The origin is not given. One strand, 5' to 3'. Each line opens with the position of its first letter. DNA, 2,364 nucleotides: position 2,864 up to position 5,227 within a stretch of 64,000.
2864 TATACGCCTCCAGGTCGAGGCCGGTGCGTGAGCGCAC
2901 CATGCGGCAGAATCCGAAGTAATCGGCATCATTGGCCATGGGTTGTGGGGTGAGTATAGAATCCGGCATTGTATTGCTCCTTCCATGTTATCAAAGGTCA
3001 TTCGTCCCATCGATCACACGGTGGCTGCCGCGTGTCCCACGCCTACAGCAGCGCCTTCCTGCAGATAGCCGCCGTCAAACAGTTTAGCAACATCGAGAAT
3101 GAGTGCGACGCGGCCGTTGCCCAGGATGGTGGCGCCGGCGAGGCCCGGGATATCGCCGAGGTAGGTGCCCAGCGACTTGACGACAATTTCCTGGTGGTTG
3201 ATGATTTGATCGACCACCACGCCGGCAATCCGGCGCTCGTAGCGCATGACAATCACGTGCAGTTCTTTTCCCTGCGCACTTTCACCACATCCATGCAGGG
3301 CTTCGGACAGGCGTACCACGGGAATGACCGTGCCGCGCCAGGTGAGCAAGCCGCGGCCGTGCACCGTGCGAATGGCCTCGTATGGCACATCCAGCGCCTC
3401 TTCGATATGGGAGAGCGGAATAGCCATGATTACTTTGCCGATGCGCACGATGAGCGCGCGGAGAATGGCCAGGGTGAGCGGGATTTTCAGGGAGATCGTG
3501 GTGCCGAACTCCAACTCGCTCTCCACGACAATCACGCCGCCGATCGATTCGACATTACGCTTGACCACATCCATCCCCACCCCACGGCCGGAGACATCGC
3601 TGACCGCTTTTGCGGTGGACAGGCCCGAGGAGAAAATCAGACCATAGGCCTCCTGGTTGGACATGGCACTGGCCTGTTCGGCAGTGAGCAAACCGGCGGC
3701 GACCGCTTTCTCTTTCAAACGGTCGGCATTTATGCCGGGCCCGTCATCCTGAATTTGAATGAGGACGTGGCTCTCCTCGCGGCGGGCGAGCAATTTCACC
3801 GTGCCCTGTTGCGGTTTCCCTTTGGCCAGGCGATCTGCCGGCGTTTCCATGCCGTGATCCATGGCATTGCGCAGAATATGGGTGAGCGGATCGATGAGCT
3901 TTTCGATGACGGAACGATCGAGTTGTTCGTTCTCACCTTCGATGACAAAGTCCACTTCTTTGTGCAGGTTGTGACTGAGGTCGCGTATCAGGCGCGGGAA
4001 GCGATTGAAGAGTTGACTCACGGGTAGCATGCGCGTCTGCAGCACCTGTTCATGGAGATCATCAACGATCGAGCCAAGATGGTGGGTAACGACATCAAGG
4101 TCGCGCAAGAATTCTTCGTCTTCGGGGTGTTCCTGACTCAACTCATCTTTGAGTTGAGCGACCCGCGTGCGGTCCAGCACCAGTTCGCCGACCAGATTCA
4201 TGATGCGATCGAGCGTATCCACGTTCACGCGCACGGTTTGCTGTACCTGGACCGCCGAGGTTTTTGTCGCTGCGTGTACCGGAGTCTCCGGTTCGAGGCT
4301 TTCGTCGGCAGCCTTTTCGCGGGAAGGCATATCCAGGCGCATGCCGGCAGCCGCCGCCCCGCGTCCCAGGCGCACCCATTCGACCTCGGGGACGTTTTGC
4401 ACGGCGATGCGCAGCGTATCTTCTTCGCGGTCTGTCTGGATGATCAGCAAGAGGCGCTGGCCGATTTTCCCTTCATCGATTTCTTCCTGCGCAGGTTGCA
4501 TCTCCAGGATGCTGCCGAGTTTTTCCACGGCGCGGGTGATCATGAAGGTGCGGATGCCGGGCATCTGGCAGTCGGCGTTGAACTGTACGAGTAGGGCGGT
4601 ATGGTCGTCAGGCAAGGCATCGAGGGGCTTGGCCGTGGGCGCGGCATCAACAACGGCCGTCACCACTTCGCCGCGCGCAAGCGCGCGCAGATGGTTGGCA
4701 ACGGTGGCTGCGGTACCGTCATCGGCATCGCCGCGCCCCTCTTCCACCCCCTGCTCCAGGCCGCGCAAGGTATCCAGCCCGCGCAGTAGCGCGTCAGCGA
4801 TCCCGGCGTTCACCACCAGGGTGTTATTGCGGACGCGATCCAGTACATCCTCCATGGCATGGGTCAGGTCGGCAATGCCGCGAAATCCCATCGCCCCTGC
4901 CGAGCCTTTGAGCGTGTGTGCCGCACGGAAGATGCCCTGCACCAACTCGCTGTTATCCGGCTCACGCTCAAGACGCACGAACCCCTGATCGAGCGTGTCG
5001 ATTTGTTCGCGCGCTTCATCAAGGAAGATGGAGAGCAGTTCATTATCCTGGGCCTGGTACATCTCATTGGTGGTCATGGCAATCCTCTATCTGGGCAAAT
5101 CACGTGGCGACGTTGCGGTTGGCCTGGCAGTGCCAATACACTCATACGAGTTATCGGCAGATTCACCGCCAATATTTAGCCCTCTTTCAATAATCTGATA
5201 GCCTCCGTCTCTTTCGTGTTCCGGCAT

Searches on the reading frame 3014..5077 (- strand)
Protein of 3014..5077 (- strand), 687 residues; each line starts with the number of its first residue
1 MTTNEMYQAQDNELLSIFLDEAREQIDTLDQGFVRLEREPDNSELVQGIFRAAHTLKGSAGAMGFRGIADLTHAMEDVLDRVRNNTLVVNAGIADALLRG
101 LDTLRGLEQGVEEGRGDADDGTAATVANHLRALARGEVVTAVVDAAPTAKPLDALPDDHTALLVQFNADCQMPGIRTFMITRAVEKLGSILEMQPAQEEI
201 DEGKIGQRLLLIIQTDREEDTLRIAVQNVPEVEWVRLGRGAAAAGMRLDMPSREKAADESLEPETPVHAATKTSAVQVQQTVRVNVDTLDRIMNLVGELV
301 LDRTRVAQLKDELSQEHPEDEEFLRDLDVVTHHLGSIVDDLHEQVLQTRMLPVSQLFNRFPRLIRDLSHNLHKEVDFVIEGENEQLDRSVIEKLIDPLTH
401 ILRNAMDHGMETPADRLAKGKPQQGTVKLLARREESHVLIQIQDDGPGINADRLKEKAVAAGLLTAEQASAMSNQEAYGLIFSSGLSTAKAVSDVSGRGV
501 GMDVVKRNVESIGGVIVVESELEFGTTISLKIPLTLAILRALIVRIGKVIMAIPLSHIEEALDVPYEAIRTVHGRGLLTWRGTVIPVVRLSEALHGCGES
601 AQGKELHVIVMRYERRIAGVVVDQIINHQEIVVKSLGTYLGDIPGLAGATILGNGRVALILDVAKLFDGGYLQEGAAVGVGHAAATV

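Call 3: search_protein_families(library=pfam, proteins=[window:3014-5077:-], max_evalue=0.01)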
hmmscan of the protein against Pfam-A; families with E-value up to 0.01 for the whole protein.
window:3014-5077:- (687 aa): 5 families
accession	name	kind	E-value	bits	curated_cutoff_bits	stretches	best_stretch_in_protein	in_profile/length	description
PF01584.24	CheW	-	4.2e-28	98.1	23.5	1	541-668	2-135/138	CheW-like domain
PF01627.28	Hpt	-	2e-19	70.1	24.6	1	13-105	1-82/84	Hpt domain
PF07194.16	P2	-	1.1e-16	61.1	23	1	164-236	6-78/81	P2 response regulator binding domain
PF02518.31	HATPase_c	-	1.5e-16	61.2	26.4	1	396-535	4-110/111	Histidine kinase-, DNA gyrase B-, and HSP90-like ATPase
PF02895.20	H-kinase_dim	-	4.2e-14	53.2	23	1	279-347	1-67/68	Signal transducing histidine kinase, homodimeric domain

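Call 12: list_cluster_members(proteins=[P0001, window:3014-5077:-, window:10242-10904:-, window:8121-9917:-, window:5831-7945:-, window:1625-2083:-, window:641-1201:+])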
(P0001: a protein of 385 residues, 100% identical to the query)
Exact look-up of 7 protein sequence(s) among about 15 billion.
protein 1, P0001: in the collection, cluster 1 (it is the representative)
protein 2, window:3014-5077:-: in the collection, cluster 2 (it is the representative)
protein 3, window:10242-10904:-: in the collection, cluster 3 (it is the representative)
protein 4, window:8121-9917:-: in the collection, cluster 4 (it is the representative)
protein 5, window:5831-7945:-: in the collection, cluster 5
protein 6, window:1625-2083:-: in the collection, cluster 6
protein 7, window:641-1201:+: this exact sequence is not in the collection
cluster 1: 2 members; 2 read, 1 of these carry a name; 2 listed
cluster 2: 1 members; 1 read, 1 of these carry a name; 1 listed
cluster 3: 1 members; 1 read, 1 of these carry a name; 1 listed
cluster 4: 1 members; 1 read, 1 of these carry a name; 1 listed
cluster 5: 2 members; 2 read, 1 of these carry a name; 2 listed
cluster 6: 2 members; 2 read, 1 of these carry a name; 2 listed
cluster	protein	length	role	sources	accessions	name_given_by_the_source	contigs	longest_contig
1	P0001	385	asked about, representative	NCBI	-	-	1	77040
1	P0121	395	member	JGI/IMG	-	signal transduction histidine kinase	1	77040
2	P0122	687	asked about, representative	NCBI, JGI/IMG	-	two-component system chemotaxis sensor kinase CheA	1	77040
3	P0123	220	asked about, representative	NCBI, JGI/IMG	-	DNA-binding NarL/FixJ family response regulator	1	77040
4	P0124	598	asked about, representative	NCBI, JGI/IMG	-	PAS domain S-box-containing protein/putative nucleotidyltransferase with HDIG domain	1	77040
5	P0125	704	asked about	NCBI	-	-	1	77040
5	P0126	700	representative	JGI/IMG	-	methyl-accepting chemotaxis protein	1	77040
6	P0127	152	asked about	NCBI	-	-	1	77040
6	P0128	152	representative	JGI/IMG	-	chemotaxis protein CheX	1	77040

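Call 17: find_related_loci(query=window:3014-5077:-, collection=genome_contigs, flank=10000)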
Query window:3014-5077:- (687 aa) in genome_contigs; peptide patterns used: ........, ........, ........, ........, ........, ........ (x = any residue, [..] = any of these).
108 stretches matched a pattern; 29 encode a relative of the query (tblastn E <= 1e-3); 29 distinct loci.
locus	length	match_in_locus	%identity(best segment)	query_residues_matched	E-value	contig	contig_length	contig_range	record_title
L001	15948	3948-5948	33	17-667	1e-107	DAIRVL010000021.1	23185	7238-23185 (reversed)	MAG TPA_asm: Pseudomonadales bacterium isolate CTOTU26803 NODE_34_length_23185_cov_5.805015, whole genome shotgun sequen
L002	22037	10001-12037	32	6-668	2e-98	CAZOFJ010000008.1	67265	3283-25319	MAG TPA_asm: uncultured Nitrospirota bacterium isolate SRP287051_co2_246 genome assembly, contig: NODE_939_length_67265_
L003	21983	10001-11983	32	42-667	9e-98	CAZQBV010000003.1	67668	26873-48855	MAG TPA_asm: uncultured Christensenella sp. isolate SRP242652_co4_64 genome assembly, contig: NODE_189_length_67668_cov_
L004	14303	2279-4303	31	49-667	1e-92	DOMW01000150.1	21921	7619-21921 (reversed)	MAG TPA_asm: Clostridiales bacterium isolate UBA8132 contig_15003, whole genome shotgun sequence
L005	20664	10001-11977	32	44-667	1e-89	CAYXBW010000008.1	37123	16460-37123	MAG TPA_asm: uncultured Christensenella sp. isolate SRP242652_co3_98 genome assembly, contig: NODE_501_length_37123_cov_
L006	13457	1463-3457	31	18-668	9e-87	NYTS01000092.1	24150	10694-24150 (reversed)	MAG: Deltaproteobacteria bacterium isolate CPC61 MHASMcontig_261524, whole genome shotgun sequence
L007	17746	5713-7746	29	14-669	4e-86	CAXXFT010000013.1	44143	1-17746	MAG: uncultured Sedimentibacter sp. isolate 90ad4bd6-3e3f-41ea-a839-0ac70987d3d1 genome assembly, contig: contig_13, who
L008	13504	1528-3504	32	18-668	6e-85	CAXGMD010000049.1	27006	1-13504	MAG TPA_asm: uncultured bacterium isolate ERR594288_concoct_130 genome assembly, contig: ERZ6778509.1640, whole genome s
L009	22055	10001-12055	28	11-669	2e-82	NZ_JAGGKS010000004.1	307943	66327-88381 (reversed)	Sedimentibacter acidaminivorans strain DSM 24004 Ga0454127_04, whole genome shotgun sequence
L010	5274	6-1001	44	345-674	7e-80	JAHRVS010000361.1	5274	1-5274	MAG: Gammaproteobacteria bacterium isolate DC_out226 k91_4566768, whole genome shotgun sequence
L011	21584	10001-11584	40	16-667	5e-79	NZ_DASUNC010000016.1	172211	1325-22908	MAG: Archangium sp. isolate SMAG_U1589 k141_1878219, whole genome shotgun sequence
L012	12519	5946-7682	38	9-667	8e-79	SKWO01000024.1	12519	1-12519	MAG: Gammaproteobacteria bacterium isolate CSSed162cmB_205R1 CSSed16-2cmB-16529, whole genome shotgun sequence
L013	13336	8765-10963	37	13-684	8e-76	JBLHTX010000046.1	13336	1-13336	MAG: Alphaproteobacteria bacterium isolate 3300047667_142 Ga0491197_0007347, whole genome shotgun sequence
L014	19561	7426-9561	36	12-667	2e-75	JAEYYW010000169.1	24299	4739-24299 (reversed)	MAG: Bacillota bacterium isolate OH_CBlB_68 k127_1023346, whole genome shotgun sequence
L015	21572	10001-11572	39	16-667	3e-77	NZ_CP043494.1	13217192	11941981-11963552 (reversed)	Archangium minus strain Cbm 6 chromosome, complete genome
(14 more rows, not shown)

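Call 21: find_homologous_proteins(query=window:3014-5077:-, max_evalue=1e-30)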
Query window:3014-5077:- (687 aa): 7146 proteins with E <= 1e-30 among 8000 candidates; the best 120 are listed.
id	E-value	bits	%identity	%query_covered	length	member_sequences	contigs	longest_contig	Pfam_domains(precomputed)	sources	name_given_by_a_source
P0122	0.0e+0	1481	100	100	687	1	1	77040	PF07194.17,PF02895.21,PF01584.25,PF02518.32,PF01627.29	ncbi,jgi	jgi:two-component system chemotaxis sensor kinase CheA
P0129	2.3e-276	937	62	100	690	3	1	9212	PF07194.17,PF02895.21,PF01584.25,PF02518.32,PF01627.29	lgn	-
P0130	5.2e-267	906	63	98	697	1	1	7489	PF07194.17,PF02895.21,PF01584.25,PF02518.32,PF01627.29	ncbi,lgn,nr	ncbi:MAG TPA: chemotaxis protein CheA [Armatimonadota bacterium]|nr:chemotaxis protein CheA [Armatim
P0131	1.4e-257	875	61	98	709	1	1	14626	PF07194.17,PF02895.21,PF01584.25,PF02518.32,PF01627.29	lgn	-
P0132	2.4e-253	860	58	99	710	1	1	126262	PF07194.17,PF02895.21,PF01584.25,PF02518.32,PF01627.29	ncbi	ncbi:MAG: chemotaxis protein CheA [Armatimonadota bacterium]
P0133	2.5e-253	860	59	99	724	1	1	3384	PF07194.17,PF02895.21,PF01584.25,PF02518.32,PF01627.29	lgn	-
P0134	1.2e-248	845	58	98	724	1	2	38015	PF07194.17,PF02895.21,PF01584.25,PF02518.32,PF01627.29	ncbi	ncbi:MAG: chemotaxis protein CheW [Armatimonadota bacterium]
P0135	1.6e-247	841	57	99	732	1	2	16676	PF07194.17,PF02895.21,PF01584.25,PF02518.32,PF01627.29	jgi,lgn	-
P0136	1.5e-246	838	57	99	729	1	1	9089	PF07194.17,PF02895.21,PF01584.25,PF02518.32,PF01627.29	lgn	-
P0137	1.9e-239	815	57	98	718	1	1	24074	PF07194.17,PF02895.21,PF01584.25,PF02518.32,PF01627.29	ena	-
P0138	1.2e-234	799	57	99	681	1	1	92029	PF07194.17,PF02895.21,PF01584.25,PF02518.32,PF01627.29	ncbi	-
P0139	4.1e-234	797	56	99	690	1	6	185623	PF07194.17,PF02895.21,PF01584.25,PF02518.32,PF01627.29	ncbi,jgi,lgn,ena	ncbi:MAG: chemotaxis protein CheA [bacterium]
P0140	9.9e-233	792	56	99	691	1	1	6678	PF07194.17,PF02895.21,PF01584.25,PF02518.32,PF01627.29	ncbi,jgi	jgi:two-component system chemotaxis sensor kinase CheA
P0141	8.2e-232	789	56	98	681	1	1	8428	PF07194.17,PF02895.21,PF01584.25,PF02518.32,PF01627.29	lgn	-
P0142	5.5e-231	787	55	99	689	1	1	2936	PF07194.17,PF02895.21,PF01584.25,PF02518.32,PF01627.29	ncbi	-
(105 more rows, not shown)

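Call 22: find_encoding_contigs(protein=P0132, flank=10000, max_places=1)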
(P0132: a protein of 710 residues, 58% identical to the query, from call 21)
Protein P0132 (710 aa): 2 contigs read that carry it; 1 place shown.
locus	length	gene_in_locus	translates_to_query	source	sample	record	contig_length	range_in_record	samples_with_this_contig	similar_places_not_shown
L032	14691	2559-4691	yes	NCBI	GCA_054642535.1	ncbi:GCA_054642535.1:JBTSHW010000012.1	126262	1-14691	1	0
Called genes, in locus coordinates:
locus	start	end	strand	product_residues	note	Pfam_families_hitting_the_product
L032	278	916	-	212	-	-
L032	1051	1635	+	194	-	PF07238:PilZ (weak)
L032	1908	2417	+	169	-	PF01584:CheW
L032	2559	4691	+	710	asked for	PF01627:Hpt, PF07194:P2, PF02895:H-kinase_dim, PF02518:HATPase_c, PF01584:CheW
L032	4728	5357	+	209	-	PF13690:CheX (weak), PF04509:CheC (weak)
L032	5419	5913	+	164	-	PF03975:CheD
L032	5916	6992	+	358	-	PF00072:Response_reg, PF01339:CheB_methylest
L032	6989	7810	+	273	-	PF03705:CheR_N, PF13649:Methyltransf_25 (faint), PF01739:CheR, PF08241:Methyltransf_11 (faint), PF08242:Methyltransf_12 (weak), PF00891:Methyltransf_2 (weak)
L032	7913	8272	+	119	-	PF00072:Response_reg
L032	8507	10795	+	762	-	PF08447:PAS_3, PF00990:GGDEF, PF00563:EAL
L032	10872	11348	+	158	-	PF13690:CheX, PF04509:CheC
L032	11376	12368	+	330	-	PF02154:FliM, PF01052:FliMN_C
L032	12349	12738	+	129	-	PF01052:FliMN_C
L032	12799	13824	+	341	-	PF03448:MgtE_N (faint), PF14841:FliG_M (weak), PF14842:FliG_N, PF14841:FliG_M, PF01706:FliG_C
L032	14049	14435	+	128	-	PF00460:Flg_bb_rod (weak)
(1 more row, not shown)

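Call 23: find_encoding_contigs(protein=P0138, flank=10000, max_places=1)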
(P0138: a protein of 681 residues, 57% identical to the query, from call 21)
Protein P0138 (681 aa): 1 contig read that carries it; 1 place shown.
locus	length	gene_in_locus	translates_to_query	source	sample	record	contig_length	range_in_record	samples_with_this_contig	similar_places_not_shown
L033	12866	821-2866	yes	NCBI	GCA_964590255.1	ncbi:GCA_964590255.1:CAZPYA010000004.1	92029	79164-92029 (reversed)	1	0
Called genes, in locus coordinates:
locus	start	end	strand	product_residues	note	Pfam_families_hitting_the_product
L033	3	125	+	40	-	?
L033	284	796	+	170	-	PF01584:CheW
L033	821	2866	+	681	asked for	PF01627:Hpt, PF07194:P2, PF02895:H-kinase_dim, PF02518:HATPase_c, PF01584:CheW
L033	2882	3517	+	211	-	PF13690:CheX (weak), PF04509:CheC (weak)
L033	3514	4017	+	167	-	PF03975:CheD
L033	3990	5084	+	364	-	PF00072:Response_reg, PF01339:CheB_methylest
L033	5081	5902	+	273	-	PF03705:CheR_N, PF13649:Methyltransf_25 (faint), PF01739:CheR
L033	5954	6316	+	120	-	PF00072:Response_reg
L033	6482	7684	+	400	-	PF08447:PAS_3 (weak), PF00990:GGDEF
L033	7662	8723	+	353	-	PF00990:GGDEF, PF00563:EAL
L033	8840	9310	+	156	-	PF13690:CheX, PF04509:CheC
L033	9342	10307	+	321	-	PF02154:FliM, PF01052:FliMN_C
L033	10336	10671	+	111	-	PF01052:FliMN_C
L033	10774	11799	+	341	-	PF03448:MgtE_N (faint), PF14842:FliG_N, PF14841:FliG_M, PF01706:FliG_C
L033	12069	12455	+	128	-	PF00460:Flg_bb_rod (weak)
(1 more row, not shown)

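Call 24: find_encoding_contigs(protein=P0139, flank=10000, max_places=1)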
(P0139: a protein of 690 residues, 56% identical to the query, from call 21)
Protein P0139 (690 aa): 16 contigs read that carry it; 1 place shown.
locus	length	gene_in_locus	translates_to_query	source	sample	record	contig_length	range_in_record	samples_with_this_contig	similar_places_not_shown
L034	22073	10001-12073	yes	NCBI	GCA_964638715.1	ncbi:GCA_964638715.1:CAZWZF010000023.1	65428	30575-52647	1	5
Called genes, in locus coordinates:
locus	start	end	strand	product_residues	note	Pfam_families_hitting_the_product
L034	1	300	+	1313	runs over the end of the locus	PF04563:RNA_pol_Rpb2_1, PF04561:RNA_pol_Rpb2_2, PF04565:RNA_pol_Rpb2_3, PF10385:RNA_pol_Rpb2_45, PF00562:RNA_pol_Rpb2_6, PF04560:RNA_pol_Rpb2_7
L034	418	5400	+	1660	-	PF04997:RNA_pol_Rpb1_1, PF00623:RNA_pol_Rpb1_2, PF04983:RNA_pol_Rpb1_3, PF05000:RNA_pol_Rpb1_4, PF04998:RNA_pol_Rpb1_5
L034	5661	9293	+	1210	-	PF12729:4HB_MCP_1, PF00672:HAMP, PF18947:HAMP_2, PF18575:HAMP_N3, PF18947:HAMP_2, PF18575:HAMP_N3, PF18947:HAMP_2, PF00015:MCPsignal, +2 more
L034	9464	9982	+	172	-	PF01584:CheW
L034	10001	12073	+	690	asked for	PF01627:Hpt, PF07194:P2, PF02895:H-kinase_dim, PF02518:HATPase_c, PF01584:CheW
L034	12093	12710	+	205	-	PF13690:CheX (weak), PF04509:CheC (weak)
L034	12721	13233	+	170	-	PF03975:CheD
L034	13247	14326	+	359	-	PF00072:Response_reg, PF01339:CheB_methylest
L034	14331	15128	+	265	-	PF03705:CheR_N, PF13649:Methyltransf_25 (faint), PF01739:CheR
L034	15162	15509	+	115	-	PF00072:Response_reg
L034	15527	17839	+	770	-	PF08447:PAS_3, PF00990:GGDEF, PF00563:EAL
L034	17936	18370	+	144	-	PF13690:CheX, PF04509:CheC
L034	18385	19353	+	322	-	PF02154:FliM, PF01052:FliMN_C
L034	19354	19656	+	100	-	PF28396:SepQ_C, PF01052:FliMN_C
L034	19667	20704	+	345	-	PF03448:MgtE_N (faint), PF14841:FliG_M (weak), PF14842:FliG_N, PF14841:FliG_M, PF01706:FliG_C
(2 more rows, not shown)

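Call 25: find_encoding_contigs(protein=P0131, flank=10000, max_places=1)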
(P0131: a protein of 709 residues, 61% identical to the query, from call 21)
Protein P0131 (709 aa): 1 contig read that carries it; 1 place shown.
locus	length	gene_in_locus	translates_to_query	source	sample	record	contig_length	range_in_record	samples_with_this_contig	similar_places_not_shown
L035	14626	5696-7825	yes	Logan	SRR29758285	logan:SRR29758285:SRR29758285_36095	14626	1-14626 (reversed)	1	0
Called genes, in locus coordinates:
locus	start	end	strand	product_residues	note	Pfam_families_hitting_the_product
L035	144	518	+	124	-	-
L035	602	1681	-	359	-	PF17853:GGDEF_2 (weak), PF00990:GGDEF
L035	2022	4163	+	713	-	PF02203:TarH, PF12729:4HB_MCP_1, PF18947:HAMP_2, PF00015:MCPsignal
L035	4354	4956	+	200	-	PF01739:CheR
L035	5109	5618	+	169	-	PF01584:CheW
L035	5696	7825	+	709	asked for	PF01627:Hpt, PF07194:P2, PF02895:H-kinase_dim, PF02518:HATPase_c, PF01584:CheW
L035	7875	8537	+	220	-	PF04509:CheC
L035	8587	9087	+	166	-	PF03975:CheD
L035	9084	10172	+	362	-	PF00072:Response_reg, PF01339:CheB_methylest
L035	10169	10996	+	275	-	PF03705:CheR_N, PF08241:Methyltransf_11 (faint), PF13649:Methyltransf_25 (faint), PF08242:Methyltransf_12 (faint), PF01739:CheR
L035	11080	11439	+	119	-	PF00072:Response_reg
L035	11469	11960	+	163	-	PF13690:CheX, PF04509:CheC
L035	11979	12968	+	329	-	PF02154:FliM, PF01052:FliMN_C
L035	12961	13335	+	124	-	PF28396:SepQ_C (weak), PF01052:FliMN_C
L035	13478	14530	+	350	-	PF03448:MgtE_N (faint), PF14842:FliG_N, PF14841:FliG_M, PF01706:FliG_C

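Call 26: find_encoding_contigs(protein=P0129, flank=10000, max_places=1)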
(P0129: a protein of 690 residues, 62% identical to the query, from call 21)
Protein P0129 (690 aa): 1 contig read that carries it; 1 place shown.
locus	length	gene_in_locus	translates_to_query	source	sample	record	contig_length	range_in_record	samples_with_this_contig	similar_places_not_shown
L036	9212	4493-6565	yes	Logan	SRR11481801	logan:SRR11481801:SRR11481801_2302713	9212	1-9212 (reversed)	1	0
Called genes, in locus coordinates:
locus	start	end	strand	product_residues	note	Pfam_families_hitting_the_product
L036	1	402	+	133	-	?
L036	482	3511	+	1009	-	PF02203:TarH (weak), PF12729:4HB_MCP_1, PF08448:PAS_4, PF13426:PAS_9, PF18947:HAMP_2, PF00015:MCPsignal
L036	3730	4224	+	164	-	PF01584:CheW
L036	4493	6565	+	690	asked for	PF01627:Hpt, PF07194:P2, PF02895:H-kinase_dim, PF02518:HATPase_c, PF01584:CheW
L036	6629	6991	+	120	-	PF00072:Response_reg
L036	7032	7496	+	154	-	PF13690:CheX, PF04509:CheC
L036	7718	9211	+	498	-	?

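Call 39: find_encoding_contigs(protein=P0130, flank=10000, max_places=2)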
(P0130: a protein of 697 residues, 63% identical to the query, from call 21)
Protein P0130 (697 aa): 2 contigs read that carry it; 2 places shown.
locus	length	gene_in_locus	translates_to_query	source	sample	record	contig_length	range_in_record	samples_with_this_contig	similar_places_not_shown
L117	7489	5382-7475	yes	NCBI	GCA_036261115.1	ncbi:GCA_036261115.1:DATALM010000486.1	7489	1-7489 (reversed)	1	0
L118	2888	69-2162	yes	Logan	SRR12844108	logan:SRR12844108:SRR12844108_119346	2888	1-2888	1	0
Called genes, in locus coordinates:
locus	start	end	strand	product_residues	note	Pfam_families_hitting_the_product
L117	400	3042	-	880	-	PF13569:DUF4132, PF24879:DUF7737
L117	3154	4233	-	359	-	PF00990:GGDEF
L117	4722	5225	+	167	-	PF01584:CheW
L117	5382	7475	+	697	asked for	PF01627:Hpt, PF07194:P2, PF02895:H-kinase_dim, PF02518:HATPase_c, PF01584:CheW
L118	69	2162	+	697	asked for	PF01627:Hpt, PF07194:P2, PF02895:H-kinase_dim, PF02518:HATPase_c, PF01584:CheW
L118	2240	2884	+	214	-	PF04509:CheC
